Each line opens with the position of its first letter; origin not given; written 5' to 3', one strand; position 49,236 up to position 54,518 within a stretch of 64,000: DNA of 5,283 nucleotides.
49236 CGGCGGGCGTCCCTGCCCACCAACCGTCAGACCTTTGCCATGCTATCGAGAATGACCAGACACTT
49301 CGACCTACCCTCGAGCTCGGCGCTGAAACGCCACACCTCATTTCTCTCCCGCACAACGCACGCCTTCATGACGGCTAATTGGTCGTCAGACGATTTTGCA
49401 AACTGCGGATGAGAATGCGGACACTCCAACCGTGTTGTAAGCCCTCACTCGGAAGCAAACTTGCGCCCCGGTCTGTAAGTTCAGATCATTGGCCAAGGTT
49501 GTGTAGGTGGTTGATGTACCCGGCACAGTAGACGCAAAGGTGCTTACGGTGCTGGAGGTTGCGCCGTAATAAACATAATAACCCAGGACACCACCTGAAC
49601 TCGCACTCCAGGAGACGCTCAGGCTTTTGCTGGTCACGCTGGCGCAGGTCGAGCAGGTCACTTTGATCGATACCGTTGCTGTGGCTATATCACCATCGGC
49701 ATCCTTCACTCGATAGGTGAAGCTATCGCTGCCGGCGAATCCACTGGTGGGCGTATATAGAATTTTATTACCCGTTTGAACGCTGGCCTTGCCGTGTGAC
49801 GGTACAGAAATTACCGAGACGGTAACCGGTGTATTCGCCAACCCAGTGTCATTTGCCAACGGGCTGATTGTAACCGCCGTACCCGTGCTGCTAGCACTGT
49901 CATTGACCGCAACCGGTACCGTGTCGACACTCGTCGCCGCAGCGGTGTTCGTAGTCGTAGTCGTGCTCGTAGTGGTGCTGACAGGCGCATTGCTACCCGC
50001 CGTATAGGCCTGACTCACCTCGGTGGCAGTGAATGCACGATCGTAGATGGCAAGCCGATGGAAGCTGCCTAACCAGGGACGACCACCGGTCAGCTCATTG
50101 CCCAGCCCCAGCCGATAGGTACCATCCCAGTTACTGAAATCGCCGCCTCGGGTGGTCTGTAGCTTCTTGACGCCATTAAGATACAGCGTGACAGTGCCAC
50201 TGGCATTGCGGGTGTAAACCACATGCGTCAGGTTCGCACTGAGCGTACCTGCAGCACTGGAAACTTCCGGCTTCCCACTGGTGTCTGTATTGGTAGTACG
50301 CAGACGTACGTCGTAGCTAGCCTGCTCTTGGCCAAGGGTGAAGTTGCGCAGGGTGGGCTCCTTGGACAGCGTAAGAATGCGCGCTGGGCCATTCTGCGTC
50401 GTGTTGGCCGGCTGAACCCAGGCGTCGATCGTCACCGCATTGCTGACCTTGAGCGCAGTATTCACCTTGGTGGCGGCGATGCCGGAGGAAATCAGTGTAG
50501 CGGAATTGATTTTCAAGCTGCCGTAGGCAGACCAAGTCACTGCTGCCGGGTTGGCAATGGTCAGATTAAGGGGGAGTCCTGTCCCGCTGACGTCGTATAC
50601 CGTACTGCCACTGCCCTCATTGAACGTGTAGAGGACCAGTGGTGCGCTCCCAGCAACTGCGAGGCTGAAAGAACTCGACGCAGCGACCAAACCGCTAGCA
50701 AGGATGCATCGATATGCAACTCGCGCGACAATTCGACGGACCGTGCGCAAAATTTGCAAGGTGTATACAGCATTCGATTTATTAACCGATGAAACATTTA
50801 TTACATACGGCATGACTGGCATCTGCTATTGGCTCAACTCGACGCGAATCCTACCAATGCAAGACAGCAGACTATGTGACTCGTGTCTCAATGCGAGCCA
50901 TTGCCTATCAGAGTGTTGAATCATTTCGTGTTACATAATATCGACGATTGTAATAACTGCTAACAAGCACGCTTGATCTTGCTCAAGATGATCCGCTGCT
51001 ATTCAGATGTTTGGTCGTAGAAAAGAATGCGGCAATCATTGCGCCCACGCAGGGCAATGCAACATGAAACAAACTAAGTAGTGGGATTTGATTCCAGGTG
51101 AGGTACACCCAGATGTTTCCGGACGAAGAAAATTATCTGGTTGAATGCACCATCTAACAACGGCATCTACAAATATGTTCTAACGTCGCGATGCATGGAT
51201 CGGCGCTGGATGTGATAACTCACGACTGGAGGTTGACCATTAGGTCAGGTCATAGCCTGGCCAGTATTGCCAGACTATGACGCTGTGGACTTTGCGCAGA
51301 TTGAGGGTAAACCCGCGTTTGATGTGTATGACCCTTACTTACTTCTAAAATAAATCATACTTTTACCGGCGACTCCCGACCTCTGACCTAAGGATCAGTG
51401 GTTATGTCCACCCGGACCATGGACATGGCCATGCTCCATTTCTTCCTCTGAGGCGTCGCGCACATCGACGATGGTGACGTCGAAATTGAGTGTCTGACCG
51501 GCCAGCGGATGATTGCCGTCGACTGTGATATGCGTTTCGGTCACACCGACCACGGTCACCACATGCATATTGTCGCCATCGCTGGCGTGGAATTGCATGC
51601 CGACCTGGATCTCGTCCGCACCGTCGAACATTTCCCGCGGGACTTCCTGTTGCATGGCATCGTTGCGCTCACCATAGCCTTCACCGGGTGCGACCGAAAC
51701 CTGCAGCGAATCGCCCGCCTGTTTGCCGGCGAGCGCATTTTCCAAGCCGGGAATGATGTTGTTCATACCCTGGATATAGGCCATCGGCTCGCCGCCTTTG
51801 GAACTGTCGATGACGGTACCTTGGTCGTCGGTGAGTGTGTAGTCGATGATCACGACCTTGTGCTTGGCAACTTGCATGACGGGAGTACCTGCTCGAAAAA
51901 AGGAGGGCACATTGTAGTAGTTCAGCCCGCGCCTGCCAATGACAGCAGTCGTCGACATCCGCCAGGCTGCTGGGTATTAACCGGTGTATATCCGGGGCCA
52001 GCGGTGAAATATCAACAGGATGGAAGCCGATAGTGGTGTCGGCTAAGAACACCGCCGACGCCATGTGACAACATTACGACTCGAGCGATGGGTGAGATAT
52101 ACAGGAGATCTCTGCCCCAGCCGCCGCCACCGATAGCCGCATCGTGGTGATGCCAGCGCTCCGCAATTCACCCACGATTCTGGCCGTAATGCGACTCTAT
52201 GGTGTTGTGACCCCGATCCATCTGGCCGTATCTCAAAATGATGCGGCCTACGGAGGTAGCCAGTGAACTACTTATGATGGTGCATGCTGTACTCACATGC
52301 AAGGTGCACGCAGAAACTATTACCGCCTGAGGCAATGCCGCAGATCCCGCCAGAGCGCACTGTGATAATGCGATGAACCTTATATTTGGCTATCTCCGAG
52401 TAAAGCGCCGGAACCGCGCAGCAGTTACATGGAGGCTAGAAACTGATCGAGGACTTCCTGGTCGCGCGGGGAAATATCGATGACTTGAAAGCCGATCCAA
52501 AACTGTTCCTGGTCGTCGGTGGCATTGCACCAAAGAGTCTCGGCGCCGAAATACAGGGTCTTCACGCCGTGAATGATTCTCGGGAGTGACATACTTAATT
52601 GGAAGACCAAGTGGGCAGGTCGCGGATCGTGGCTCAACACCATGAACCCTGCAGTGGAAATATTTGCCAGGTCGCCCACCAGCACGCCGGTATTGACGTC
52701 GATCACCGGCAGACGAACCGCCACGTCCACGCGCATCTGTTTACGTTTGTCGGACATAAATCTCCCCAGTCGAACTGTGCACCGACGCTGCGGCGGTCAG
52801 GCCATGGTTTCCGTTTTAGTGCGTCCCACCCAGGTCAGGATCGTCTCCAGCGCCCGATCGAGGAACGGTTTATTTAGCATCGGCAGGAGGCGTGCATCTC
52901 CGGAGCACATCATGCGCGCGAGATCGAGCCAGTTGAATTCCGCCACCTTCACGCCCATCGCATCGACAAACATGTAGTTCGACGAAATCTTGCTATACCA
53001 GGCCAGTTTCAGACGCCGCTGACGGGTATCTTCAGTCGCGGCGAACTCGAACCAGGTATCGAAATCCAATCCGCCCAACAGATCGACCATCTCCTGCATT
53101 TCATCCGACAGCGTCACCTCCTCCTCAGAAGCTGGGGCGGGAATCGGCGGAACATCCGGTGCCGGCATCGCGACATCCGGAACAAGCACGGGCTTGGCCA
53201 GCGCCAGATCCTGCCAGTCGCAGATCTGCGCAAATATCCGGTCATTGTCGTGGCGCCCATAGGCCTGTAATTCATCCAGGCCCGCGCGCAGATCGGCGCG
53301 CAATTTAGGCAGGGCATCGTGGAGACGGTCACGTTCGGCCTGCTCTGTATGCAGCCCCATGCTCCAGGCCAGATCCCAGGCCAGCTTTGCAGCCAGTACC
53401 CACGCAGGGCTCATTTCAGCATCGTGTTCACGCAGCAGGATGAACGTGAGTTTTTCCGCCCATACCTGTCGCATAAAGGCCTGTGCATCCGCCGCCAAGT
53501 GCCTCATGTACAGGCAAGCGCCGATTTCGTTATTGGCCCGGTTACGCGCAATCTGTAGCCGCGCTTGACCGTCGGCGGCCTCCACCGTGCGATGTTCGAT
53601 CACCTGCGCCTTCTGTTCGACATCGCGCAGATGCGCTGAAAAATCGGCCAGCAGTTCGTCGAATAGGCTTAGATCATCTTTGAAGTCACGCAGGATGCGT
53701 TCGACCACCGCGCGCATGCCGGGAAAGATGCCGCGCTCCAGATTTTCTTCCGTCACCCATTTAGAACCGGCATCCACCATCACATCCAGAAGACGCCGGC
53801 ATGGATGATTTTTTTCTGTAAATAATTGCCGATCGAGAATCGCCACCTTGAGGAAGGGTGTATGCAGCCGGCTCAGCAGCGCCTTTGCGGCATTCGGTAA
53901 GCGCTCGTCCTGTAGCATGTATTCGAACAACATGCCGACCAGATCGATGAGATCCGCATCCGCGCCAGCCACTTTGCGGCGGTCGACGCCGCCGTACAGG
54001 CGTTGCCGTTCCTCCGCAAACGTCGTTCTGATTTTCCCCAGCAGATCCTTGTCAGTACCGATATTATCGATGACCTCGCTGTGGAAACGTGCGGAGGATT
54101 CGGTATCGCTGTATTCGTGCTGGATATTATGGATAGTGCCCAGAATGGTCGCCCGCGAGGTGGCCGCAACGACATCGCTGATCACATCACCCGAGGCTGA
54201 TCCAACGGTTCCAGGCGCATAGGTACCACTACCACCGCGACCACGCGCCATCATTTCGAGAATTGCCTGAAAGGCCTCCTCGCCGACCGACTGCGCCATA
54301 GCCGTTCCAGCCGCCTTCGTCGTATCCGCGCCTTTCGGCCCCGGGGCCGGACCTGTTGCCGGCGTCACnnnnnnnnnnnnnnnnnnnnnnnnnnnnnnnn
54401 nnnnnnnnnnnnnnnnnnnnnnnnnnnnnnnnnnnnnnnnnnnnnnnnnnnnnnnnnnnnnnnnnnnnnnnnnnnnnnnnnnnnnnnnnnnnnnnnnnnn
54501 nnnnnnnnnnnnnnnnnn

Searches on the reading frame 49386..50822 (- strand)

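Call 67: search_protein_families(library=pfam, proteins=[window:49386-50822:-], max_evalue=0.00001)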
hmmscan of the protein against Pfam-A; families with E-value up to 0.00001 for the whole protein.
window:49386-50822:- (478 aa): 4 families
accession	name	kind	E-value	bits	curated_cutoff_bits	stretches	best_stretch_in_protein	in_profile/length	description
PF13385.13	Laminin_G_3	-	4.5e-20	72.8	27.6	1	122-270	12-151/151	Concanavalin A-like lectin/glucanases superfamily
PF17963.7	Big_9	-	8.3e-18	65.5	23.6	1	302-386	3-88/89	Bacterial Ig domain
PF17892.7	Cadherin_5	-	1.7e-09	37.8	26.5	1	302-389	4-98/98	Cadherin-like domain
PF00041.27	fn3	-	7.7e-09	36.1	25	1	392-473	7-80/84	Fibronectin type III domain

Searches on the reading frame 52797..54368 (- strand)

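Call 68: search_protein_families(library=pfam, proteins=[window:52797-54368:-], max_evalue=0.00001)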
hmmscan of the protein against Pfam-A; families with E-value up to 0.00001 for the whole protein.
window:52797-54368:- (523 aa): 1 family
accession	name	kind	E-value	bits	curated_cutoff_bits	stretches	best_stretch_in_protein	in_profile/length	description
PF07793.16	DUF1631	-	5.9e-106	356.1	33.7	1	6-511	243-738/741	Protein of unknown function (DUF1631)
